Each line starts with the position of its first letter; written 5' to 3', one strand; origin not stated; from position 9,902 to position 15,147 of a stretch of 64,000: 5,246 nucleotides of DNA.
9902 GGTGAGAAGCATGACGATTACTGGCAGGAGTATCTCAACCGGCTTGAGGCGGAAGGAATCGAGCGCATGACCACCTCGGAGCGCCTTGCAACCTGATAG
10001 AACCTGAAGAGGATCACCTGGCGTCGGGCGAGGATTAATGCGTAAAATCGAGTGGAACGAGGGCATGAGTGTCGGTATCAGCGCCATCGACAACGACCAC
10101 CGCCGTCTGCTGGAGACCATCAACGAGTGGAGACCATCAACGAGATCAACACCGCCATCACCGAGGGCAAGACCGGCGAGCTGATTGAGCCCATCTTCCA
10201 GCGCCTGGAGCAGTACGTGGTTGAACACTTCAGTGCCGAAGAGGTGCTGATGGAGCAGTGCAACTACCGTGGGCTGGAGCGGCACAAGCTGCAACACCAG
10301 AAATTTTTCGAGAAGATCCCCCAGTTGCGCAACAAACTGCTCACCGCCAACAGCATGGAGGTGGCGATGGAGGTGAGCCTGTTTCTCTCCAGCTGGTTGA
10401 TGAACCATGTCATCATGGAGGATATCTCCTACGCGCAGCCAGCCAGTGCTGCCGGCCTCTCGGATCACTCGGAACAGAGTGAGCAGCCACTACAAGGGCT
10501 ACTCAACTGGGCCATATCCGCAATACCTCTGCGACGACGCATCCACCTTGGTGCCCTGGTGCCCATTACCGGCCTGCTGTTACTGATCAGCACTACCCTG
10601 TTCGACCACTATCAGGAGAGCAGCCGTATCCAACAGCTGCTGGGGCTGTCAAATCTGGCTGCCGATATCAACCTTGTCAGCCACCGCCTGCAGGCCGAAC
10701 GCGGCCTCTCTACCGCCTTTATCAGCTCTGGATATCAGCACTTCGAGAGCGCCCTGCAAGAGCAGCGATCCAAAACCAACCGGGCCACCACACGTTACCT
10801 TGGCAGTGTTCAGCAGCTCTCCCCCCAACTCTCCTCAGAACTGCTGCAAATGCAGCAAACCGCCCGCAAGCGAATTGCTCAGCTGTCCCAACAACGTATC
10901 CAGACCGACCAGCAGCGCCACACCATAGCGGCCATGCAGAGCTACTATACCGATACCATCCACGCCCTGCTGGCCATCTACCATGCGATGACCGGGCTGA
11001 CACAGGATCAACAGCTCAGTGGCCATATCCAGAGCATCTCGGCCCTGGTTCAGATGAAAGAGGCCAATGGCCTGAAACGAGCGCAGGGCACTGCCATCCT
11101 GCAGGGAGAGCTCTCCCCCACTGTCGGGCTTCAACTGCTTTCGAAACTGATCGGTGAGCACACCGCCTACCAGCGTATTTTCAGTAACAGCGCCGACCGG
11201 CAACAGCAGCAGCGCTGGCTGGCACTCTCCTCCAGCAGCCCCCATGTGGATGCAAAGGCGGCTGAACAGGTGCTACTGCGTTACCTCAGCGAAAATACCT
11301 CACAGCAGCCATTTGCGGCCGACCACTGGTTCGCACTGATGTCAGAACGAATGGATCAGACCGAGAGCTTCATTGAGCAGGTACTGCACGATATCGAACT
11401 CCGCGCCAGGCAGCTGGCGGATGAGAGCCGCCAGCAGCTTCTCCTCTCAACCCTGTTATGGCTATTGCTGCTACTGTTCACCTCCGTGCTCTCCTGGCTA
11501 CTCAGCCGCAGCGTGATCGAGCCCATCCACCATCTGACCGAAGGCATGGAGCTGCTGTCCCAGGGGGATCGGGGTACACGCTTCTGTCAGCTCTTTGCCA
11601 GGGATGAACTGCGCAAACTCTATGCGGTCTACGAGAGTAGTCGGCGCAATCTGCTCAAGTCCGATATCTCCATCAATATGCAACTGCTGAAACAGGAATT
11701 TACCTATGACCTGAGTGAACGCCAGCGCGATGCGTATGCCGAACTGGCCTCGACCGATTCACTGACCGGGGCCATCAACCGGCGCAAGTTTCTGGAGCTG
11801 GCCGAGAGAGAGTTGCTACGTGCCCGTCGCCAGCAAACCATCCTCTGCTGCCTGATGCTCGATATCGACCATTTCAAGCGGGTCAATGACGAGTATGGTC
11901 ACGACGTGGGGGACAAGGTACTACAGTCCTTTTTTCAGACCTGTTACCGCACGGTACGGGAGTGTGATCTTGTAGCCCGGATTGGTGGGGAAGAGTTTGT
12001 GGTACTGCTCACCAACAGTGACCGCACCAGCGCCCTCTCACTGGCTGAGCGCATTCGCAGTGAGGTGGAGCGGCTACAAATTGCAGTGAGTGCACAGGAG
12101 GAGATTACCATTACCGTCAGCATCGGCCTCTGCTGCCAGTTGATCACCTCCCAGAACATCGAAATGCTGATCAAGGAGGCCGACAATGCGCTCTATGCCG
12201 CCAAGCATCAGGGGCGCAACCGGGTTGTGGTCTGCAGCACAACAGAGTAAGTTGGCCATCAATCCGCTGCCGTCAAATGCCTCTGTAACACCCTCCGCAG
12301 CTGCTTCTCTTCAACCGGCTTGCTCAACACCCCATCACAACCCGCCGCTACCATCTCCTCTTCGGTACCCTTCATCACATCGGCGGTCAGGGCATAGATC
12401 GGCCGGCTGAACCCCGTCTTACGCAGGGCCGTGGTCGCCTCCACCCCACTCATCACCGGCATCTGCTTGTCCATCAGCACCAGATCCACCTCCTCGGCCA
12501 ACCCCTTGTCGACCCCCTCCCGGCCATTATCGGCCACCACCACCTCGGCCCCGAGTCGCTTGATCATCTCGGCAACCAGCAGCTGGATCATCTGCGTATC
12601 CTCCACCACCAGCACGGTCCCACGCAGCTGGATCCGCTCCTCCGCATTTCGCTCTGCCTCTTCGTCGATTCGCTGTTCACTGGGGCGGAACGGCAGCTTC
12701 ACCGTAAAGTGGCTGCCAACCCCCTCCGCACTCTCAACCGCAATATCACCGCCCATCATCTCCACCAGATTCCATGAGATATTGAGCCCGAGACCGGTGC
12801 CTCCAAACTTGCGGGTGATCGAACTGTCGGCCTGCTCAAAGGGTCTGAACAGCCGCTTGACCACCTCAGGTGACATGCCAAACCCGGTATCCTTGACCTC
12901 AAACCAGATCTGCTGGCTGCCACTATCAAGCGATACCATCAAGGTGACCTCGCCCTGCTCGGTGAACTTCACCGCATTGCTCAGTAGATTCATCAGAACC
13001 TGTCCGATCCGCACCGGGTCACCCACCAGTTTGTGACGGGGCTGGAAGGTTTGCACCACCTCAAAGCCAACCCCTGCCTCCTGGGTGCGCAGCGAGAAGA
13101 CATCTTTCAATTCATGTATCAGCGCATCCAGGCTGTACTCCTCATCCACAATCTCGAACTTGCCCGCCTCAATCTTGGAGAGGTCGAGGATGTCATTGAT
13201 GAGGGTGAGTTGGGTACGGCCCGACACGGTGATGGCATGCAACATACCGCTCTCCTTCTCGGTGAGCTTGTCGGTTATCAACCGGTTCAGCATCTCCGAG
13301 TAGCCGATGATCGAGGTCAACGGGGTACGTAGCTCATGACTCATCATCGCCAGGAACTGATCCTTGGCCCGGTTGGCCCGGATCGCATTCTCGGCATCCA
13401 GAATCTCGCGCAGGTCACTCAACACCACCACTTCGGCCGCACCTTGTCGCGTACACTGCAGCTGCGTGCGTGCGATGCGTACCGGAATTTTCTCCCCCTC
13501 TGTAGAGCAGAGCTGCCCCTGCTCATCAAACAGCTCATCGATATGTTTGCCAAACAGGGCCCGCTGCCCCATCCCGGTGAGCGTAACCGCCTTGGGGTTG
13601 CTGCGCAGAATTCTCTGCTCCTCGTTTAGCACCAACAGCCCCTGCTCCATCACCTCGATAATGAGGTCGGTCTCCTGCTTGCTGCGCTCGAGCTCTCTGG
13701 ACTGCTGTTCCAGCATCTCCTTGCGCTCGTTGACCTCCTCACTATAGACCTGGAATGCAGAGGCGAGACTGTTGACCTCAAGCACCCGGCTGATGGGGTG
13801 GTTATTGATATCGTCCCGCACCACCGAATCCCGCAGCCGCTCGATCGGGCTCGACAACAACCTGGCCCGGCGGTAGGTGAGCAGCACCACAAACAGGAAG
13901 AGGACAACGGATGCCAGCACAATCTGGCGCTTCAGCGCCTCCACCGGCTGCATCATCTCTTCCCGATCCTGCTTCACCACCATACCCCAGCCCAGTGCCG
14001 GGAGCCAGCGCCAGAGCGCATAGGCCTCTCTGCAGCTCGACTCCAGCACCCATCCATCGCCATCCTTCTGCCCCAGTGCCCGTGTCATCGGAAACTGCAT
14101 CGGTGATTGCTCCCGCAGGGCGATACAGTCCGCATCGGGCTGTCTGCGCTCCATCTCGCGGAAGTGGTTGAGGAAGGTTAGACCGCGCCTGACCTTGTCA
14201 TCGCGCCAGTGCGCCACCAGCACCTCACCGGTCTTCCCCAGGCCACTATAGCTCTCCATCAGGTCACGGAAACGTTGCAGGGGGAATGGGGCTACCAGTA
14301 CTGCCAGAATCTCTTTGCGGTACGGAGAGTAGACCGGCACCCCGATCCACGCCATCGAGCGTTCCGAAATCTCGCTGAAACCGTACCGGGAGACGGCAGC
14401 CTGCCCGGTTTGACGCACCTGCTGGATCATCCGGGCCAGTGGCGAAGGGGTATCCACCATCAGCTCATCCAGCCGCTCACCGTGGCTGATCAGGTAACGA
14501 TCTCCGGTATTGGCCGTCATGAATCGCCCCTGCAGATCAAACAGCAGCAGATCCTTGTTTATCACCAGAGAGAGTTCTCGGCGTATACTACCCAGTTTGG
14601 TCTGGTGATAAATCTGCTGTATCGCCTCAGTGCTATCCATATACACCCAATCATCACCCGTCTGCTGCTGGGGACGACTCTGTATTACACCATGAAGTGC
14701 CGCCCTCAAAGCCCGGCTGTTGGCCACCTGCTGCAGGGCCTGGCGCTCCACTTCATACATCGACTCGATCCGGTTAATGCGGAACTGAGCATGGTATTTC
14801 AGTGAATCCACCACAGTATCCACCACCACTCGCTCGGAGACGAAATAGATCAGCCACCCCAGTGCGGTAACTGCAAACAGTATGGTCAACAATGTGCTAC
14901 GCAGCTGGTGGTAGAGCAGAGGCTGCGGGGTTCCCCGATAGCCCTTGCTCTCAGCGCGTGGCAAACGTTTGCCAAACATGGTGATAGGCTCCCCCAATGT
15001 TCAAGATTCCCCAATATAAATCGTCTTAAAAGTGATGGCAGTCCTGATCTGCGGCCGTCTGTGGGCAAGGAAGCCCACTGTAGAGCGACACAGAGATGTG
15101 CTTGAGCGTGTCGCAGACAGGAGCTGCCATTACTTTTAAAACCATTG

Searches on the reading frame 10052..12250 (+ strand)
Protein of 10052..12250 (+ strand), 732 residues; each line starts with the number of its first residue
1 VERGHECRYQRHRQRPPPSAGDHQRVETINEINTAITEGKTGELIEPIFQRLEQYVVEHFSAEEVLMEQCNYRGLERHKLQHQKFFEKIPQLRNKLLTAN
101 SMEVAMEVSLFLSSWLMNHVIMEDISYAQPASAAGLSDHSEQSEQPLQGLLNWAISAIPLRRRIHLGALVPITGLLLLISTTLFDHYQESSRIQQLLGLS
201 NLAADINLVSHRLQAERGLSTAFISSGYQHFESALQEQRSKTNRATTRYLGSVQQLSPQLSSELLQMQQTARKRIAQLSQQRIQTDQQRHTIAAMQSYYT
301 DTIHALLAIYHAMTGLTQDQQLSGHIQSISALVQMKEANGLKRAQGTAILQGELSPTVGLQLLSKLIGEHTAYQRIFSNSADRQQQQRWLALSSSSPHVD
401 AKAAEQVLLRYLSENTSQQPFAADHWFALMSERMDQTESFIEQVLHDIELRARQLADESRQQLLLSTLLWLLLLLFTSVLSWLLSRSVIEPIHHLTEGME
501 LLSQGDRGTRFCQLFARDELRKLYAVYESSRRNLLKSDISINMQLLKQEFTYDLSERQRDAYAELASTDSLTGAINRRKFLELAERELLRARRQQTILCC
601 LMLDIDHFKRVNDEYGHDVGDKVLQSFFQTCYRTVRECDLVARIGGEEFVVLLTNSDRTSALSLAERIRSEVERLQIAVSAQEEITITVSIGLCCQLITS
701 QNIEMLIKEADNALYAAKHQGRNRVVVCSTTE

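Call 57: search_protein_families(library=pfam, proteins=[window:10052-12250:+], max_evalue=0.00001)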
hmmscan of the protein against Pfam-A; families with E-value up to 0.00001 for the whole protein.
window:10052-12250:+ (732 aa): 3 families
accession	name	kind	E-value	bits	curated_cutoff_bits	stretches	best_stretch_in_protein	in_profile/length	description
PF00990.26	GGDEF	-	1.8e-47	161.6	23.8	1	566-724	1-161/161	Diguanylate cyclase, GGDEF domain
PF08376.15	NIT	-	1.7e-35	124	24.9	1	210-448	3-238/239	Nitrate and nitrite sensing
PF01814.28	Hemerythrin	-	1.1e-06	29.5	25.3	1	24-124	11-120/127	Hemerythrin HHE cation binding domain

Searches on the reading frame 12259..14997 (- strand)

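Call 57: search_protein_families(library=pfam, proteins=[window:12259-14997:-], max_evalue=0.00001)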
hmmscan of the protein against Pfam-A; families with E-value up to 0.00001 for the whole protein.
window:12259-14997:- (912 aa): 3 families
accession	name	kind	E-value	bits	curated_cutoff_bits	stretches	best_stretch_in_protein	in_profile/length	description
PF02518.31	HATPase_c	-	3.6e-28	98.7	26.4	1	659-771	1-110/111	Histidine kinase-, DNA gyrase B-, and HSP90-like ATPase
PF00072.30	Response_reg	-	4.9e-21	75.4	30.2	1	795-904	1-110/111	Response regulator receiver domain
PF00512.31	HisKA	-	3.4e-20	72.3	26.9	1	544-612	1-66/66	His Kinase A (phospho-acceptor) domain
